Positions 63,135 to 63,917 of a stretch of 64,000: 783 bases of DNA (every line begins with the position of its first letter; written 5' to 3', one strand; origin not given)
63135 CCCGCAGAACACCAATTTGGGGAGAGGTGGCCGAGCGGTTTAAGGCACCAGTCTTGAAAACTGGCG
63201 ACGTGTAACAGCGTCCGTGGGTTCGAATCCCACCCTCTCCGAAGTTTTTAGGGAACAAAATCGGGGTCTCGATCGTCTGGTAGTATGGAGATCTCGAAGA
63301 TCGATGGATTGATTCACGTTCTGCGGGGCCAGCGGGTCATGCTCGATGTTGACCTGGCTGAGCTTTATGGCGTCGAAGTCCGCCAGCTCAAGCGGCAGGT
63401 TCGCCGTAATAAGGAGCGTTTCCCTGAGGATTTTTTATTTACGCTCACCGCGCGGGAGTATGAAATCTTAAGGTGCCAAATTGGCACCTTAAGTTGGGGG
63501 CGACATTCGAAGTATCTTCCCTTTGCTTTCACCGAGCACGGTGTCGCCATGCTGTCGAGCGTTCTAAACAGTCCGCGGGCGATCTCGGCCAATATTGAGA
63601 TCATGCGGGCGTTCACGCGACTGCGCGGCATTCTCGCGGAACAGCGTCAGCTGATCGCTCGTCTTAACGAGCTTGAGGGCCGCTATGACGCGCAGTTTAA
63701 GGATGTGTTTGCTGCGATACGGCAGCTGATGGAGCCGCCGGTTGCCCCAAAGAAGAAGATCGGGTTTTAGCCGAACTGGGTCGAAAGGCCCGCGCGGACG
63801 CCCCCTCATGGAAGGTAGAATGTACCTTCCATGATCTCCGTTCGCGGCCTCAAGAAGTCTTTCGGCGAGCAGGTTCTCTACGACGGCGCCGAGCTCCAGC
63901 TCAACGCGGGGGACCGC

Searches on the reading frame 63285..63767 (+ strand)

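Call 41: search_protein_families(library=pfam, proteins=[window:63285-63767:+], max_evalue=0.001)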
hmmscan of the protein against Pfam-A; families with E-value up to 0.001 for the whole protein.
window:63285-63767:+ (161 aa): 1 family
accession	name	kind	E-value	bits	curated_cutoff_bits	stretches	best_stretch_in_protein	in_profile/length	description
PF10543.14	ORF6N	-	2.2e-33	114.8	27.8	1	10-93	3-86/86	ORF6N domain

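Call 57: search_protein_families(library=padloc, proteins=[window:63285-63767:+], max_evalue=0.01)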
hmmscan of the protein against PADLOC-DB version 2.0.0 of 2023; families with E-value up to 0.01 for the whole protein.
window:63285-63767:+ (161 aa): 3 families
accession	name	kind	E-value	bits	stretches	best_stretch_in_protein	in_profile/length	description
PDLC04869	PDC-S05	-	1.6e-51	173.3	1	4-157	15-172/306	-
PDLC04856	PDC-S05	-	1.1e-48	163.3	1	4-157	10-171/177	-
PDLC04849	PDC-S05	-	4.4e-35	119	1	2-126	6-130/183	-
